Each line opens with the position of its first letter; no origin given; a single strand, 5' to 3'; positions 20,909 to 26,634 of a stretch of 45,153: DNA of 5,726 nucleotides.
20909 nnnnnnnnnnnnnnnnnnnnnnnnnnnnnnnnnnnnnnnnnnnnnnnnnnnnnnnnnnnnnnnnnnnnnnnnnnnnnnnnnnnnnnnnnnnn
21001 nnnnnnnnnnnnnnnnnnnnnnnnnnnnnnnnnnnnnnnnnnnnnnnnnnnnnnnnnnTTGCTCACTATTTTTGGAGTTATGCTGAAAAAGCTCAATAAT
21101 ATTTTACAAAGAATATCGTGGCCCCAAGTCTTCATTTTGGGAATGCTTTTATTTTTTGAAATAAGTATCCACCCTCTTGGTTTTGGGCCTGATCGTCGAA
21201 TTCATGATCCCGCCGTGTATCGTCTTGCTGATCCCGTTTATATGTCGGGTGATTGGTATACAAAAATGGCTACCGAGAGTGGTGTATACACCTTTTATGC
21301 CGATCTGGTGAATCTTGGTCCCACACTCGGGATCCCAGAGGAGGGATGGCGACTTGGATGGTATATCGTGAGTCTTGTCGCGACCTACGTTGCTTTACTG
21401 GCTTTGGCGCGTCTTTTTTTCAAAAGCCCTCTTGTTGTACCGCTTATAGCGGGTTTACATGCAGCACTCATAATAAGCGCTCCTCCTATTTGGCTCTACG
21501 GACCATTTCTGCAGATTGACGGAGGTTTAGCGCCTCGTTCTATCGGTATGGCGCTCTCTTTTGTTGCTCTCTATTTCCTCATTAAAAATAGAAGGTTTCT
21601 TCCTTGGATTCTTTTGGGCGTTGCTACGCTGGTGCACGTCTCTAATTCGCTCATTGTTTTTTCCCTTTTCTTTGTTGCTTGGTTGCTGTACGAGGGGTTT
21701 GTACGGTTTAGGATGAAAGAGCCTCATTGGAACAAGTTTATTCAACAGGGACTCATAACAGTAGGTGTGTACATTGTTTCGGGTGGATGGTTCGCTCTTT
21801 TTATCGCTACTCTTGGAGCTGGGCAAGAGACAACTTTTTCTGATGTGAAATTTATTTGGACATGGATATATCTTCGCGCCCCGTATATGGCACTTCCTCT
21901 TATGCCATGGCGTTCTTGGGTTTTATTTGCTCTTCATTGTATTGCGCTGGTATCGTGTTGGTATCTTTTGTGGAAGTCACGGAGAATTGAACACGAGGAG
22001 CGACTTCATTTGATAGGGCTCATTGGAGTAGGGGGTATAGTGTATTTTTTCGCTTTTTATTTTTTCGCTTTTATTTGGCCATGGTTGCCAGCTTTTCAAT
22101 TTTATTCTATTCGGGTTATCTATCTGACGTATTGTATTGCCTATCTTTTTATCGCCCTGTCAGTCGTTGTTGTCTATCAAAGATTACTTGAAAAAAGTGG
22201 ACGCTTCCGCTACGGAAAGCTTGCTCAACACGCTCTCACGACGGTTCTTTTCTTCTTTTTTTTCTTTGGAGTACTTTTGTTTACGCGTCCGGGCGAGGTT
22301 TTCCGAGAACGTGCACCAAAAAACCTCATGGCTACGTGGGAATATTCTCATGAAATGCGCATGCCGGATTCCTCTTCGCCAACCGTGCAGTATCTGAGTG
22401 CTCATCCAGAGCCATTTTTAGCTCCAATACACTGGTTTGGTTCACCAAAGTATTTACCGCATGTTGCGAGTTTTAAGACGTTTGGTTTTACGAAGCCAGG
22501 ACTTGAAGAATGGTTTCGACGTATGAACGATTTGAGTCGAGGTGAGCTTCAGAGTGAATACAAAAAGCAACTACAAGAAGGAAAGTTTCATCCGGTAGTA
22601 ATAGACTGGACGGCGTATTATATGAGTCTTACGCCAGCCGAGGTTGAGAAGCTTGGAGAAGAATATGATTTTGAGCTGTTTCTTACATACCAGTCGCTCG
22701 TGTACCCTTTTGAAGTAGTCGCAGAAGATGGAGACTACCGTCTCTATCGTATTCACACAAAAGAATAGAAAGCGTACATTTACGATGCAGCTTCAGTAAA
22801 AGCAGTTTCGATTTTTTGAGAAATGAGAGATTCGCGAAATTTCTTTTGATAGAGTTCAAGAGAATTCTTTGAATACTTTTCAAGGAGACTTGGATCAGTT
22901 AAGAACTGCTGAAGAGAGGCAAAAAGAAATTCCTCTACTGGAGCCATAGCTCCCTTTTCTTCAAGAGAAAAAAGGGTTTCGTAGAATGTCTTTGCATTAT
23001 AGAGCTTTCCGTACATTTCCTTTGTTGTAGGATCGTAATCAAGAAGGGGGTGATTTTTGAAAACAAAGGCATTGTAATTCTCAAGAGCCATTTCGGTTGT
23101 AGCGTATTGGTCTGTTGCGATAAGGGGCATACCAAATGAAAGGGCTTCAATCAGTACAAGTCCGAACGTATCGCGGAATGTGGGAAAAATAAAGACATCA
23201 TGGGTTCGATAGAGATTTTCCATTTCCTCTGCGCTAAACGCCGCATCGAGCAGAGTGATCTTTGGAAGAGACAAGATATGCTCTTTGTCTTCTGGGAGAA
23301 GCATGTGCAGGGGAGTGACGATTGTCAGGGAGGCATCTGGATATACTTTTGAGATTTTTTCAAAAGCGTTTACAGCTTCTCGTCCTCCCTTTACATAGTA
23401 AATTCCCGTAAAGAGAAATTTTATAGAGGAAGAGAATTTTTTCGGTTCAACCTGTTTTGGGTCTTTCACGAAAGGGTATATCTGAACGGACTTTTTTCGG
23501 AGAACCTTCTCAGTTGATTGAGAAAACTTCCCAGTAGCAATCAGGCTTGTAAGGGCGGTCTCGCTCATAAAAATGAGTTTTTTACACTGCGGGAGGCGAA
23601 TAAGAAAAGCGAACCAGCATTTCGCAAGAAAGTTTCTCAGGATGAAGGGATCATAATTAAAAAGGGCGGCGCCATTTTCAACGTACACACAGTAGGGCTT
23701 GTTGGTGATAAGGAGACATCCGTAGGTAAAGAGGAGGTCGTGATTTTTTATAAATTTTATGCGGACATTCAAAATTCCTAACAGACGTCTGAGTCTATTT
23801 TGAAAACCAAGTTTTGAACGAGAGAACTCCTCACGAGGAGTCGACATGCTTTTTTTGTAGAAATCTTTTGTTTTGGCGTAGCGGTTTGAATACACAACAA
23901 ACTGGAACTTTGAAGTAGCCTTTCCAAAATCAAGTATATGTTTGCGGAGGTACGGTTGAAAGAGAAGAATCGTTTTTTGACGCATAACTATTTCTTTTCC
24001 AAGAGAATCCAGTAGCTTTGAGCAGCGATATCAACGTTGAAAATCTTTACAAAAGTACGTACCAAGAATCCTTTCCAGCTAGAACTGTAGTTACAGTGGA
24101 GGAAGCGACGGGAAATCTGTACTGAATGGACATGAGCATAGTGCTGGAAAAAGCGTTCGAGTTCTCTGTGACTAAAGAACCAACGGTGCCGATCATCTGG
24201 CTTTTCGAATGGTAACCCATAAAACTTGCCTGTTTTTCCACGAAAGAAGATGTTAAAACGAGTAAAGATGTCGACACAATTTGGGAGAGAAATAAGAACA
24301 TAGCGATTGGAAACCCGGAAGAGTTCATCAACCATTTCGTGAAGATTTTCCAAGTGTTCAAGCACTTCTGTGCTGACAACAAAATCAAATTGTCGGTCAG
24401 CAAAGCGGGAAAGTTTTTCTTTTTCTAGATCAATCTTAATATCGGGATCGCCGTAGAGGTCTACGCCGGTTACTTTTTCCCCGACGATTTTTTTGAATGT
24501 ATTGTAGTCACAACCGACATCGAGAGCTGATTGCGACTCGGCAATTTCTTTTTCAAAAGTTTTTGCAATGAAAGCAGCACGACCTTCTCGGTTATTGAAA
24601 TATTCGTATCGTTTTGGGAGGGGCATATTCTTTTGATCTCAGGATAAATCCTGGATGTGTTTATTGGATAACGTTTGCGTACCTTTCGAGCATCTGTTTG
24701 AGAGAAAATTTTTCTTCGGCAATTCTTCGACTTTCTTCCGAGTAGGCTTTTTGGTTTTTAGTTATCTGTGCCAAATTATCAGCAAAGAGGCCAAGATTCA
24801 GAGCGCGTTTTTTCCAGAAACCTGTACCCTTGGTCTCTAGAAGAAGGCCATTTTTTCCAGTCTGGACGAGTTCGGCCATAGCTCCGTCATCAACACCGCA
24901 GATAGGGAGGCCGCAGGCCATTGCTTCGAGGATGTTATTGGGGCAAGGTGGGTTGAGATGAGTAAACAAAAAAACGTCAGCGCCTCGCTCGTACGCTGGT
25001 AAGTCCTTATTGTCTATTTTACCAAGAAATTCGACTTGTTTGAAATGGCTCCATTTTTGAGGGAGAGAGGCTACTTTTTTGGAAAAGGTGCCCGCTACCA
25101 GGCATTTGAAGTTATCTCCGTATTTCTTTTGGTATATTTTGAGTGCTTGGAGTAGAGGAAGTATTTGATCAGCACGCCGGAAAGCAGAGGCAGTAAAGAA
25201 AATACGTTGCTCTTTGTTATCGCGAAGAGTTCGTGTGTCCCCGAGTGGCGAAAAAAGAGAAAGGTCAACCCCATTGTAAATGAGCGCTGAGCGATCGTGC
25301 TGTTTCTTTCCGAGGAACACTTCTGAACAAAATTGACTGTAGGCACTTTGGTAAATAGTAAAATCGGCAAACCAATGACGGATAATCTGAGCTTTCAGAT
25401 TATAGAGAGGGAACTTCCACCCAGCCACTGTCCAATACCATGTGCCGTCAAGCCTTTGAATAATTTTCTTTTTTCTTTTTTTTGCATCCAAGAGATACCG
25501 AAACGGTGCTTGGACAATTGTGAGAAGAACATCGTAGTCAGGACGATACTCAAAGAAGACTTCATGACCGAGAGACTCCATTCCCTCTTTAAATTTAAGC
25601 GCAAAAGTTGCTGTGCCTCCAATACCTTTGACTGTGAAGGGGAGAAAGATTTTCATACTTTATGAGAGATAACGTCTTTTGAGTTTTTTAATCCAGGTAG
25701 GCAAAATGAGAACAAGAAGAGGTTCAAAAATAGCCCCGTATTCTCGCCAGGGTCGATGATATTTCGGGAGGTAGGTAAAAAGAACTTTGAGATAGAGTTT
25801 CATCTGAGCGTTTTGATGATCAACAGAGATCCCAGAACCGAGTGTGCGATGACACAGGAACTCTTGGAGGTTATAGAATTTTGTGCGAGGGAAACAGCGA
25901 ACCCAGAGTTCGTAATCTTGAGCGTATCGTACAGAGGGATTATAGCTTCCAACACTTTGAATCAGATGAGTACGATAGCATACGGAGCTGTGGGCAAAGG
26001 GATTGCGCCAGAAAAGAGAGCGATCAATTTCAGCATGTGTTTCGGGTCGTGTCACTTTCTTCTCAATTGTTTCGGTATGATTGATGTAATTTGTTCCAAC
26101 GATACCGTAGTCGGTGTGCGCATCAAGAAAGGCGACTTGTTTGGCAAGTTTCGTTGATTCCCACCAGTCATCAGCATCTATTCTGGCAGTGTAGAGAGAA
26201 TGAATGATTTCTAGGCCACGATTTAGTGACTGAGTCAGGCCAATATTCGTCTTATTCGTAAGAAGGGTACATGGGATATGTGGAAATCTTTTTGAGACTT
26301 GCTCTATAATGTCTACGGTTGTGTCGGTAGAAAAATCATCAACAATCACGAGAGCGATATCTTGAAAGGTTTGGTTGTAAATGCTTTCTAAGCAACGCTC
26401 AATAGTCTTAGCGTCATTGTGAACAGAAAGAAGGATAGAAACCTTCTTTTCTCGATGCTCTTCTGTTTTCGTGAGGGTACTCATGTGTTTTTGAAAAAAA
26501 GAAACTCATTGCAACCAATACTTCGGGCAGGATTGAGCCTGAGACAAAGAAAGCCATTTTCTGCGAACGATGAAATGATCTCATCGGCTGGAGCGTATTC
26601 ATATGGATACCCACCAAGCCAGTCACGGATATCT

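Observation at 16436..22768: HAD / nucleotidyltransferase / YvcK-CofD-like::GT2 fusion / GT2 / GtrA / polytopic protein: candidate uncharacterised glycan-decoration system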

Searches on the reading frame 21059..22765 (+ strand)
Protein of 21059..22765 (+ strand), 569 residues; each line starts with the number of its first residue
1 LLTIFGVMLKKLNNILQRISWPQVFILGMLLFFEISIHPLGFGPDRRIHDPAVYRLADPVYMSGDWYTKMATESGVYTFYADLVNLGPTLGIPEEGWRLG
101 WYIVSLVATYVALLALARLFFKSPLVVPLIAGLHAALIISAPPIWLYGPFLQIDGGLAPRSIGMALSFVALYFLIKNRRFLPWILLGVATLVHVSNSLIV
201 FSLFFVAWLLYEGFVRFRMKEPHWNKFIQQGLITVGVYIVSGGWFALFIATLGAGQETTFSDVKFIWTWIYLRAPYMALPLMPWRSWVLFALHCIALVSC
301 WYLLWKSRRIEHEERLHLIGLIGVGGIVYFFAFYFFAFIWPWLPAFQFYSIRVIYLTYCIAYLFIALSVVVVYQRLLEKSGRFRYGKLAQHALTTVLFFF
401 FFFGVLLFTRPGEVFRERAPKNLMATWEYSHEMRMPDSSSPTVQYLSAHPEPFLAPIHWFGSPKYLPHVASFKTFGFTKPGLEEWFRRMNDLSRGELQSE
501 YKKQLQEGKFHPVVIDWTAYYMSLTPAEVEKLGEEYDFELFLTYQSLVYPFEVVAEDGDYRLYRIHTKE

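Call 3: search_protein_families(library=pfam, proteins=[window:21059-22765:+], max_evalue=0.01)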
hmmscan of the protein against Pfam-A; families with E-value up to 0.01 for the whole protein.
window:21059-22765:+ (569 aa): 0 families

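Call 4: search_protein_families(library=ncbifam, proteins=[window:21059-22765:+], max_evalue=0.01)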
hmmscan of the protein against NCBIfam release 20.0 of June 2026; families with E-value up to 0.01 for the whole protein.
window:21059-22765:+ (569 aa): 0 families

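Call 33: find_homologous_proteins(query=window:21059-22765:+, max_evalue=0.001)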
Query window:21059-22765:+ (569 aa): 70 proteins with E <= 0.001 among 8000 candidates.
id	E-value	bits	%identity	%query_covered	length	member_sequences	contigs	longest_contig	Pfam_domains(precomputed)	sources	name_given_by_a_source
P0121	0.0e+0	1295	100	99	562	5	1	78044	-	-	-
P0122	1.9e-201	689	57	98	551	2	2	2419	-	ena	-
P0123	2.2e-196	672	54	98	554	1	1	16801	-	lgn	-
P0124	2.1e-190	652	53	97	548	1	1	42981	-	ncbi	-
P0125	2.3e-186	639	53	97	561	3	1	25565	-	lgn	-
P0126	3.9e-184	632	52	97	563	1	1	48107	-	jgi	jgi:hypothetical protein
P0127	1.4e-183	630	53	93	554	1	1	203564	-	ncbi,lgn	-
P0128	7.8e-180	617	52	97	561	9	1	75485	-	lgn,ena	-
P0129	1.8e-178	613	52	97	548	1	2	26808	-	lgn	-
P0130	3.9e-178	612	53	97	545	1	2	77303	-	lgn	-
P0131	7.1e-178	611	54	97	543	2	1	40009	-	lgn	-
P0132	1.8e-177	610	53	96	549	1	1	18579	-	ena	-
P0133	1.2e-176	607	51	97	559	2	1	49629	-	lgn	-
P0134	1.6e-175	603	53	98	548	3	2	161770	-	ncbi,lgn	-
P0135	1.2e-173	597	52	98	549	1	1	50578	-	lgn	-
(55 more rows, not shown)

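Call 47: predict_structure(alignment_id=A2)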
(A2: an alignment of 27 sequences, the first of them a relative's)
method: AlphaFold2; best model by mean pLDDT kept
length: 562 residues; sequences in the alignment: 27
mean_pLDDT: 88.2   pTM: 0.89
mean pLDDT of the five models: 88.2, 87.4, 86.3, 86.2, 84.4
residues with pLDDT >= 90: 342; 70-90: 178; 50-70: 41; < 50: 1
segments of 3 or more residues with pLDDT < 50: none
pLDDT, mean of each block of 10 residues (from residue 1): 76 86 91 80 90 90 90 94 92 93 94 88 90 75 74 92 96 97 93 96 90 80 96 97 83 93 90 89 94 94 85 96 93 89 82 95 88 66 64 69 86 92 78 91 91 82 71 90 95 97 93 95 95 96 97 91 46
secondary structure, 60 per line:
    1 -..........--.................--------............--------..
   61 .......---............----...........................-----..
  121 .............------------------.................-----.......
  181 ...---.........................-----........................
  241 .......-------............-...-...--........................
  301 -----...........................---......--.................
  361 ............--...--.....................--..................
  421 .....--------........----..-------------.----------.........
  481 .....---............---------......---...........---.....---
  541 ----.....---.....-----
elements in order: H2-11 H14-30 H39-50 H59-67 H71-82 H87-113 H119-133 H152-168 H174-183 H187-211 H217-247 H255-266 H277-300 H306-332 H336-341 H344-372 H380-400 H403-425 H434-441 H472-485 H489-500 H510-515 H519-529 E533-537 E545-549 E553-557

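Call 49: fold_search(model_id=the predicted structure, library=pdb)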
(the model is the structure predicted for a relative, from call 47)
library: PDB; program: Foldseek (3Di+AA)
matches with E <= 10: 365; with E <= 0.001: 2
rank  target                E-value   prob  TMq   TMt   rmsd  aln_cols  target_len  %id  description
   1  7e9s_A                4.6e-04  1.00  0.39  0.28  15.4       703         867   11  Archaeal oligosaccharyltransferase AglB from Archaeoglobus fulgidus in complex with an inhibitory peptide and a dolich (released 2021-09-08)
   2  8agc_A                8.4e-04  1.00  0.36  0.31  11.6       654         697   12  Structure of yeast oligosaccharylransferase complex with lipid-linked oligosaccharide and non-acceptor peptide bound (released 2022-12-07)
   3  3wak                  1.2e-03  1.00  0.42  0.30  12.8       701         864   11  Crystal structure of the Archaeoglobus fulgidus oligosaccharyltransferase (O29867_ARCFU) in the apo form (released 2013-10-30)
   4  5ezm                  1.7e-03  1.00  0.41  0.43  14.1       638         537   14  Crystal Structure of ArnT from Cupriavidus metallidurans in the apo state (released 2016-02-17)
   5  9s6t_A                2.2e-03  1.00  0.35  0.40  12.8       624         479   10  Ternary cryo-EM structure of chicken ALG12 with Dol25-PP-GlcNAc2Man7, Dol25-P-Man, and Fab (released 2026-03-18)
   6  8b6l_I                3.2e-03  1.00  0.40  0.34  13.7       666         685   12  Subtomogram average of the human Sec61-TRAP-OSTA-translocon (released 2022-12-07)
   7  6c26_A                3.6e-03  1.00  0.40  0.36  14.1       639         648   12  The Cryo-EM structure of a eukaryotic oligosaccharyl transferase complex (released 2018-01-31)
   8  7bvc_B                4.6e-03  1.00  0.35  0.21   7.9       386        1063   15  Cryo-EM structure of Mycobacterium smegmatis arabinosyltransferase EmbA-EmbB-AcpM2 in complex with ethambutol (released 2020-04-29)
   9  6s7o_A                4.8e-03  1.00  0.39  0.34  14.3       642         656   10  Cryo-EM structure of human oligosaccharyltransferase complex OST-A (released 2019-12-18)
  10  6x0o                  1.0e-02  1.00  0.33  0.20   8.9       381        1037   15  Single-Particle Cryo-EM Structure of Arabinosyltransferase EmbB from Mycobacterium smegmatis (released 2020-06-10)
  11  9s6u_A                1.9e-02  0.99  0.34  0.35   9.1       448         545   14  Ternary cryo-EM structure of human ALG9 with Dol25-PP-GlcNAc2Man8, Dol25-P-Man and Fab (released 2026-03-18)
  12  8jsx                  2.6e-02  0.18  0.10  0.14  22.6       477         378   10  VMAT2 complex with noradrenaline in lumen-facing state (released 2024-05-08)
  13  8thr                  4.3e-02  0.14  0.10  0.13  23.1       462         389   11  Structure of the human vesicular monoamine transporter 2 (VMAT2) bound to tetrabenazine in an occluded conformation (released 2023-10-25)
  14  7zli_A                5.5e-02  0.96  0.44  0.39  11.5       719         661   10  Cryo-EM structure of C-mannosyltransferase CeDPY19, in complex with Dol25-P-Man and bound to CMT2-Fab and anti-Fab nan (released 2023-01-11)
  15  8imx_U                5.7e-02  0.95  0.32  0.40  12.6       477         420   14  Cryo-EM structure of GPI-T with a chimeric GPI-anchored protein (released 2023-08-16)
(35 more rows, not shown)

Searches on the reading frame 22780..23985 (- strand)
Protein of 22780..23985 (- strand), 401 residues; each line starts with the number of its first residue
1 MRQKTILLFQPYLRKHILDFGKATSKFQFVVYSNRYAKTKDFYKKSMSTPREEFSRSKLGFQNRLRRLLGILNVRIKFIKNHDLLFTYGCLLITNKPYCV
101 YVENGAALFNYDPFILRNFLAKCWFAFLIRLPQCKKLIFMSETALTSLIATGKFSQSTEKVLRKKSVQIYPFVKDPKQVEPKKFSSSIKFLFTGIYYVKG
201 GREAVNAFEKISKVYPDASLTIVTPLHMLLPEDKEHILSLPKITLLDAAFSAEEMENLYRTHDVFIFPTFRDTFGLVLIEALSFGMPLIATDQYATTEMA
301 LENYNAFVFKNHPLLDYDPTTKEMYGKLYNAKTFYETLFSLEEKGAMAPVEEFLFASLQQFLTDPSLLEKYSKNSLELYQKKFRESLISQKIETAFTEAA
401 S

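Call 37: search_protein_families(library=pfam, proteins=[window:22780-23985:-], max_evalue=0.001)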
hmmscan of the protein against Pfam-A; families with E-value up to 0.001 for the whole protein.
window:22780-23985:- (401 aa): 3 families
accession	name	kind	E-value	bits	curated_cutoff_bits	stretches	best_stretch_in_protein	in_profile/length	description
PF13692.12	Glyco_trans_1_4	-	7.1e-14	52.7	27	1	189-310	3-125/142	Glycosyl transferases group 1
PF00534.26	Glycos_transf_1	-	4.1e-13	49.7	26.4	1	195-312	24-143/172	Glycosyl transferases group 1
PF20706.3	GT4-conflict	-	1.2e-06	28.3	26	1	163-293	171-313/385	Family 4 Glycosyltransferase in conflict systems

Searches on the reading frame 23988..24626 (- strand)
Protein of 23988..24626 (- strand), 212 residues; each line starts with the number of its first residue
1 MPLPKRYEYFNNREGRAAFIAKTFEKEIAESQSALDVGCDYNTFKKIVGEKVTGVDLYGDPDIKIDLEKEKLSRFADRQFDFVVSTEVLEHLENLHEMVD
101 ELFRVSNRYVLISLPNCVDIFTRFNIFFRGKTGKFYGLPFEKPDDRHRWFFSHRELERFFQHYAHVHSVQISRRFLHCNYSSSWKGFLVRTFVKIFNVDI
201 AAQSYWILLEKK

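Call 37: search_protein_families(library=pfam, proteins=[window:23988-24626:-], max_evalue=0.001)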
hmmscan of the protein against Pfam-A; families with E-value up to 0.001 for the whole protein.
window:23988-24626:- (212 aa): 4 families
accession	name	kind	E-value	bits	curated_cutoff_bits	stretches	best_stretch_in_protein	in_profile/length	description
PF13489.12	Methyltransf_23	-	2.3e-13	50.6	27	1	18-163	11-157/164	Methyltransferase domain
PF07021.18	MetW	-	2.2e-08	34.4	21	1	66-155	63-150/193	Methionine biosynthesis protein MetW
PF08241.18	Methyltransf_11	-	2.5e-07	31.7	21.2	1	69-105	48-86/95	Methyltransferase domain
PF08242.18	Methyltransf_12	-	0.00059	21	30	0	66-105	52-91/98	Methyltransferase domain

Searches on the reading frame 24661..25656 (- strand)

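Call 37: search_protein_families(library=pfam, proteins=[window:24661-25656:-], max_evalue=0.001)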
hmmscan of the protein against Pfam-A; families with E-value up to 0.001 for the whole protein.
window:24661-25656:- (331 aa): 2 families
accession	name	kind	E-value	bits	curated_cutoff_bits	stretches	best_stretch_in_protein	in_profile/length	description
PF00534.26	Glycos_transf_1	-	6.7e-19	68.5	26.4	1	145-276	10-143/172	Glycosyl transferases group 1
PF13692.12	Glyco_trans_1_4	-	1.3e-18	68.1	27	1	151-275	3-126/142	Glycosyl transferases group 1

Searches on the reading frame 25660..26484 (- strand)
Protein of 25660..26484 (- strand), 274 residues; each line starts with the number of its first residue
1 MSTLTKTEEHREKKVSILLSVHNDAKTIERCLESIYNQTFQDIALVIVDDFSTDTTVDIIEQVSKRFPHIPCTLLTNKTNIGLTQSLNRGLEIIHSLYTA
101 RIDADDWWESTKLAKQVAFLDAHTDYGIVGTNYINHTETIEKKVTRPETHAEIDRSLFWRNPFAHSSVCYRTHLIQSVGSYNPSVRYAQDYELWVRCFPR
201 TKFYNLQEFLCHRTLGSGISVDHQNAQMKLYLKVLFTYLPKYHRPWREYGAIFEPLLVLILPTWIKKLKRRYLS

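Call 37: search_protein_families(library=pfam, proteins=[window:25660-26484:-], max_evalue=0.001)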
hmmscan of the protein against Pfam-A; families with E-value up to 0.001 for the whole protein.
window:25660-26484:- (274 aa): 3 families
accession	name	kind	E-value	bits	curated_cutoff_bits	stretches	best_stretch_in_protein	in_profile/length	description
PF00535.33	Glycos_transf_2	-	4.3e-26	92.3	23.3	1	16-166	1-154/168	Glycosyl transferase family 2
PF13641.12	Glyco_tranf_2_3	-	8.3e-11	42.8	27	1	23-197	11-194/230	Glycosyltransferase like family 2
PF10111.15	Glyco_tranf_2_2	-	2.1e-09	37.7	27.3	1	22-200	7-202/276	Glycosyltransferase like family 2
